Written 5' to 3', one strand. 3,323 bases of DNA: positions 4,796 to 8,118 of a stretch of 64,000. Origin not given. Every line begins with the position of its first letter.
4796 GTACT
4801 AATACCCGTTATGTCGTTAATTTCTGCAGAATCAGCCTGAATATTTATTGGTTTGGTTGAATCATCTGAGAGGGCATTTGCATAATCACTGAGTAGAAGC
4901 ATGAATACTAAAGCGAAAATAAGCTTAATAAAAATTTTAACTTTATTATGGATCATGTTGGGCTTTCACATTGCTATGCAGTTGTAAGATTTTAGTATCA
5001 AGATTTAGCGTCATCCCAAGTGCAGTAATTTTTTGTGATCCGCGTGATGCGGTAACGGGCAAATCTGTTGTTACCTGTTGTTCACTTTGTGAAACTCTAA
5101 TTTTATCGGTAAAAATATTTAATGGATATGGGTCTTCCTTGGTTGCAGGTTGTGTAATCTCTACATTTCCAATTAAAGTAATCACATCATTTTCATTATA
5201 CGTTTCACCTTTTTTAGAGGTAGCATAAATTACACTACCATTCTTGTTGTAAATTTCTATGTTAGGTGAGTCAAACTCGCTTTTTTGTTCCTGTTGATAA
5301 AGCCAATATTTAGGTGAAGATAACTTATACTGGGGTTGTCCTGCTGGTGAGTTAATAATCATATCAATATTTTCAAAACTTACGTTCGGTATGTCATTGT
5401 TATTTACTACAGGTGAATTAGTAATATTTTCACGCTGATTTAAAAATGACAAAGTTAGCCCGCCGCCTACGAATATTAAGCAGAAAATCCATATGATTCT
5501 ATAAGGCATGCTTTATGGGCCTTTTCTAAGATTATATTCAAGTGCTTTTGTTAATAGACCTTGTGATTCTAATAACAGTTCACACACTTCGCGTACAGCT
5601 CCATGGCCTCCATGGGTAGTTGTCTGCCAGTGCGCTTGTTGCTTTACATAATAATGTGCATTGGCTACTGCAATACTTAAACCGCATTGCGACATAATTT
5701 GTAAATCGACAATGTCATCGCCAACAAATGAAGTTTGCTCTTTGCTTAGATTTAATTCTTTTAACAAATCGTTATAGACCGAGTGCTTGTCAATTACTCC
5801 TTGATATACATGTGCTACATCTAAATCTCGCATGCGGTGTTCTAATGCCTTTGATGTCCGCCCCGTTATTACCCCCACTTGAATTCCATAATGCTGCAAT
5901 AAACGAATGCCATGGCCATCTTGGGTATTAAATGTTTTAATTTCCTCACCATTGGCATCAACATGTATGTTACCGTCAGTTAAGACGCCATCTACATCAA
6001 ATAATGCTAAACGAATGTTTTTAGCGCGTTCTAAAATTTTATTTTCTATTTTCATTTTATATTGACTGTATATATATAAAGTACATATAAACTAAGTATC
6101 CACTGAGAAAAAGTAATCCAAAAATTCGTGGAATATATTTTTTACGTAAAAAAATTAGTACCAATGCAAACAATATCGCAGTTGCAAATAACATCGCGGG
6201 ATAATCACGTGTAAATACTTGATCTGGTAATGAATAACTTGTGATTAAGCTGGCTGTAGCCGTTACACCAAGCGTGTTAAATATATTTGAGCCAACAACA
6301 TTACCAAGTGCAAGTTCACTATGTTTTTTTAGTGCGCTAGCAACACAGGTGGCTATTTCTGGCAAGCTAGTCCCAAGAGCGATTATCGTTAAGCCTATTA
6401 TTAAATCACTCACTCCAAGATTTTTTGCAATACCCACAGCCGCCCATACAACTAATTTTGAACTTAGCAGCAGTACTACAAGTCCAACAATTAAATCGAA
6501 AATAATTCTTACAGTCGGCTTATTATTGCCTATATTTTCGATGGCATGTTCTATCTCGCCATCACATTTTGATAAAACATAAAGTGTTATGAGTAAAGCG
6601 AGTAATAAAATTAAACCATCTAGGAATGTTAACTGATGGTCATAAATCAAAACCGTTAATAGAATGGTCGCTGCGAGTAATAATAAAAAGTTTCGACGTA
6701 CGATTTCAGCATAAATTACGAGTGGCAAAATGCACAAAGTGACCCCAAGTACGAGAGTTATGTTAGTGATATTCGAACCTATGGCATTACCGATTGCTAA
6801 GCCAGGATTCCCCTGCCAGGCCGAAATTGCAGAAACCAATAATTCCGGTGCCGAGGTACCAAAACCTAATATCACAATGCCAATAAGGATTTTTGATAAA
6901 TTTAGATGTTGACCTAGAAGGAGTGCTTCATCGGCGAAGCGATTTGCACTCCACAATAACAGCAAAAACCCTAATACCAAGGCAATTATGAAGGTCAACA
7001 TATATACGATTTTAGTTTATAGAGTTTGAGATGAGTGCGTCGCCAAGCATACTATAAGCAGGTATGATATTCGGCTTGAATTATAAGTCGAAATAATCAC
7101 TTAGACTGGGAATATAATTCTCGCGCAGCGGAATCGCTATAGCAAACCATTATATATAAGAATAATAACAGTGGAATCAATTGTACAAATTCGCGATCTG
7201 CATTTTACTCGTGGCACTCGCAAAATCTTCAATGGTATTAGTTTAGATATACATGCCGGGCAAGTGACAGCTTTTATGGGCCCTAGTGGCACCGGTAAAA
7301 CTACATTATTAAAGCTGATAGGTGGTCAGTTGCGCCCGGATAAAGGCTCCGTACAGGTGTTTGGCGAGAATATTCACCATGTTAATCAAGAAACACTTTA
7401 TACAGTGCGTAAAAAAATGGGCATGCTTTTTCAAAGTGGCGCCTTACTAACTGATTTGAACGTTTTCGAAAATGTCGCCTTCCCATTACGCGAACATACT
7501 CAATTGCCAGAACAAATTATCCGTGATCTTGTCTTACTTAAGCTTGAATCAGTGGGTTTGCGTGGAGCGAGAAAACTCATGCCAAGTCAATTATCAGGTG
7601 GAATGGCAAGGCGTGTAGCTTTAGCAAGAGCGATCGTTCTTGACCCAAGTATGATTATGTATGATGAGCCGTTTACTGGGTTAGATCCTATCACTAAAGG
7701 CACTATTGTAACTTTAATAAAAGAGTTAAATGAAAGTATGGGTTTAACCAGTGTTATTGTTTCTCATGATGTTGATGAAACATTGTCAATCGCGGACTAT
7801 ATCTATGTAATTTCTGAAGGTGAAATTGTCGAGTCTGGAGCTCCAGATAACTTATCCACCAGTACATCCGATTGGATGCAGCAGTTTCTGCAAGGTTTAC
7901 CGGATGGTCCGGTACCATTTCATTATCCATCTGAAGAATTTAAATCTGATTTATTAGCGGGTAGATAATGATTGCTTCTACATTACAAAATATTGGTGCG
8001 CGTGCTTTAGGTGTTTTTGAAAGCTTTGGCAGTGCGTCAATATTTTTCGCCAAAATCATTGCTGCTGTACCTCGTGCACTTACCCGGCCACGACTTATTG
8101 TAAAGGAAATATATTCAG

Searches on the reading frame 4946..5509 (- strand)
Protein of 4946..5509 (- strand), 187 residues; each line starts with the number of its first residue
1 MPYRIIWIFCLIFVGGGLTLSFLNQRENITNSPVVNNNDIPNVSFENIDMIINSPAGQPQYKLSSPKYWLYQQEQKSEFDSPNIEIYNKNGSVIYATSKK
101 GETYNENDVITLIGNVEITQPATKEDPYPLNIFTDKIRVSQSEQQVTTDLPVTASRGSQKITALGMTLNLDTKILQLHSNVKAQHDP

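Call 4: search_protein_families(library=ncbifam, proteins=[window:4946-5509:-])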
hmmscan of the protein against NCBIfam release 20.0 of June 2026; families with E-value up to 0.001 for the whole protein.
window:4946-5509:- (187 aa): 2 families
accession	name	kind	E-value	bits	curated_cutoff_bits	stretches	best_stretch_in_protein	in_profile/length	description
TIGR04409.1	LptC_YrbK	equivalog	2.6e-38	131.3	38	1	5-184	2-179/180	LPS export ABC transporter periplasmic protein LptC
NF008142.0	PRK10893.1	equivalog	1.1e-10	41.4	230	1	27-184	27-182/192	LPS export ABC transporter periplasmic protein LptC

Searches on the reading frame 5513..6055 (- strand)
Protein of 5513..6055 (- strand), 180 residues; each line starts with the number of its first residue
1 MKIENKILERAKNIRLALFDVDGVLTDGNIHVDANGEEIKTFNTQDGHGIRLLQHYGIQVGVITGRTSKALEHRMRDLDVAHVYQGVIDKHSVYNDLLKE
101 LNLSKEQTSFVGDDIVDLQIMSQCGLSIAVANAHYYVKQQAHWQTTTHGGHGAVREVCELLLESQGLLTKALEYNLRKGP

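Call 4: search_protein_families(library=ncbifam, proteins=[window:5513-6055:-])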
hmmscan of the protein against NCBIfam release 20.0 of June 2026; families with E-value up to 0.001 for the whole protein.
window:5513-6055:- (180 aa): 15 families
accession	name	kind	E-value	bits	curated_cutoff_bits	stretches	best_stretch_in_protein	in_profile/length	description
NF007019.0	PRK09484.1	equivalog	4.2e-64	215.6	208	1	2-171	13-182/187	3-deoxy-manno-octulosonate-8-phosphatase KdsC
TIGR01670.1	KdsC-phosphatas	subfamily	4.9e-53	179.2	106.95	1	14-166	1-153/154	3-deoxy-D-manno-octulosonate 8-phosphate phosphatase, YrbI family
TIGR02726.1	phenyl_P_delta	equivalog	8.6e-45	153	281.95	1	8-167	1-160/169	phenylphosphate carboxylase subunit delta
NF058599.1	KDN-9-PPhBT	equivalog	1.2e-39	136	180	1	14-163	2-151/152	3-deoxy-D-glycero-D-galacto-nonulopyranosonate 9-phosphatase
TIGR01662.1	HAD-SF-IIIA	subfamily_domain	5.4e-16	59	44.6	1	16-130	2-138/141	HAD-IIIA family hydrolase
NF002245.0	PRK01158.1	equivalog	2.9e-11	43.1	198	1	81-160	149-228/233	phosphoglycolate phosphatase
TIGR01487.1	Pglycolate_arch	equivalog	9.6e-11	41.9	122.75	1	81-154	139-212/215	phosphoglycolate phosphatase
TIGR00099.1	Cof-subfamily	subfamily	9.9e-11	41.7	137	1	87-152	186-251/256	Cof-type HAD-IIB family hydrolase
TIGR01484.1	HAD-SF-IIB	subfamily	1.7e-08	34.8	41.8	1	88-130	179-221/221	HAD-IIB family hydrolase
TIGR01491.1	HAD-SF-IB-PSPlk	hypoth_equivalog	4e-07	29.9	151.9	0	88-132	145-190/201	phosphoserine phosphatase-like hydrolase, archaeal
NF007806.0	PRK10513.1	equivalog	1.8e-05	24.3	273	1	87-153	194-260/270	sugar-phosphatase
TIGR01482.1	SPP-subfamily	subfamily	4e-05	23.3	107.15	1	82-161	142-221/225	sucrose-phosphate phosphatase subfamily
TIGR00338.1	serB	equivalog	0.0001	22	144.15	0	90-143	153-205/219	phosphoserine phosphatase SerB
NF045966.1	YcsE_rel_Pase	equivalog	0.00021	20.8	220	0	86-149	188-251/265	YcsE-related riboflavin metabolism phosphatase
TIGR01460.1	HAD-SF-IIA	subfamily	0.00044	20.1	100.15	1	18-114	2-89/246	HAD-IIA family hydrolase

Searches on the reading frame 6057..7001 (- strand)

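Call 4: search_protein_families(library=ncbifam, proteins=[window:6057-7001:-])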
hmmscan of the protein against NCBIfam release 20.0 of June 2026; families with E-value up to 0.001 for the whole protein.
window:6057-7001:- (314 aa): 6 families
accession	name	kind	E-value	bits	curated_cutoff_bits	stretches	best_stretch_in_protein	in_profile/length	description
NF008005.0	PRK10734.1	equivalog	2.2e-65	221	432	1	1-313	1-320/325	calcium/sodium antiporter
TIGR00367.1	TIGR00367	hypoth_equivalog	3.2e-64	217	179.65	1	2-305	2-312/312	calcium/sodium antiporter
TIGR00927.1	2A1904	subfamily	2.1e-15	55.5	710.1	3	175-285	1056-1165/1209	K+-dependent Na+/Ca+ exchanger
TIGR00845.1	caca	equivalog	1.5e-10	39.5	679.85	2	22-119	766-861/921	sodium/calcium exchanger 1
TIGR00846.1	caca2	superfamily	3.4e-09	36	317.45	1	170-259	233-321/372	calcium/proton exchanger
TIGR00378.1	cax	equivalog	8.1e-07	28.6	211.15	1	166-260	207-299/349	calcium/proton exchanger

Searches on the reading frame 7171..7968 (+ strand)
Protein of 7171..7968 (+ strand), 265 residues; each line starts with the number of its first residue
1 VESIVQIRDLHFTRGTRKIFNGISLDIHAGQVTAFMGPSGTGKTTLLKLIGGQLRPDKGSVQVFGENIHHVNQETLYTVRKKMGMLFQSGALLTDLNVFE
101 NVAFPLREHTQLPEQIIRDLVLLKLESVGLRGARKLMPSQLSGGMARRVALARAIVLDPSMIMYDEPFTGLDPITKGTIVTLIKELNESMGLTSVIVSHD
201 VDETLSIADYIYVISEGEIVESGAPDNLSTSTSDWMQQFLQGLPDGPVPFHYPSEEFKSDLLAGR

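Call 4: search_protein_families(library=ncbifam, proteins=[window:7171-7968:+])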
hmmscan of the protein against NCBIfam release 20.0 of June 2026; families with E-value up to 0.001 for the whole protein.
window:7171-7968:+ (265 aa): 187 families (the best 25 are shown)
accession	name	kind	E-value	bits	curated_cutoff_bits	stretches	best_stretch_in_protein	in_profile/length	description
NF008809.0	PRK11831.1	equivalog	2.9e-117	390.7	441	1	2-263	6-267/270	phospholipid ABC transporter ATP-binding protein MlaF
TIGR01186.1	proV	subfamily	4.1e-52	177.5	326.6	1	15-242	4-232/363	betaine/proline/choline family ABC transporter ATP-binding protein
TIGR03265.1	PhnT2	equivalog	6.2e-51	173.7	457.7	1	3-229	3-223/353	putative 2-aminoethylphosphonate ABC transporter ATP-binding protein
NF040933.2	ABC_arch_GlcV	equivalog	1.3e-49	169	450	1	18-230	20-231/357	glucose ABC transporter ATP-binding protein GlcV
NF043075.1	MMSYN1_0197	equivalog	3.8e-49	167.4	550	1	4-239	2-232/341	spermidine/putrescine ABC transporter ATP-binding protein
TIGR03258.1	PhnT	equivalog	2.9e-48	164.7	499.15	1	5-234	9-233/359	2-aminoethylphosphonate ABC transport system ATP-binding subunit PhnT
TIGR00968.1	3a0106s01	subfamily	3.7e-48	164.1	342.75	1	6-237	2-228/237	sulfate ABC transporter ATP-binding protein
TIGR02673.1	FtsE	equivalog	2.1e-47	161.6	264.85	1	10-203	7-199/214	cell division ATP-binding protein FtsE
NF006987.0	PRK09452.1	equivalog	6e-47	160.1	482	1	2-228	15-235/378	spermidine/putrescine ABC transporter ATP-binding protein PotA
TIGR04521.1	ECF_ATPase_2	equivalog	8e-47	159.6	330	1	17-239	18-242/279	energy-coupling factor transporter ATPase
NF008105.0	PRK10851.1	equivalog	1.2e-46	159.1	502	1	6-230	4-226/362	sulfate/thiosulfate ABC transporter ATP-binding protein CysA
TIGR04520.1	ECF_ATPase_1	equivalog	5.7e-46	157.1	315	1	9-233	5-228/269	energy-coupling factor transporter ATPase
TIGR02314.1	ABC_MetN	equivalog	9.8e-46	156.3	499.7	1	12-249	11-250/343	methionine ABC transporter ATP-binding protein MetN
TIGR02982.1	heterocyst_DevA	subfamily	3.6e-45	154.2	295.8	1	14-219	13-219/220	ABC exporter ATP-binding subunit, DevA family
TIGR01187.1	potA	subfamily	9.4e-45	153.1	355.6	1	36-230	2-190/325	polyamine ABC transporter ATP-binding protein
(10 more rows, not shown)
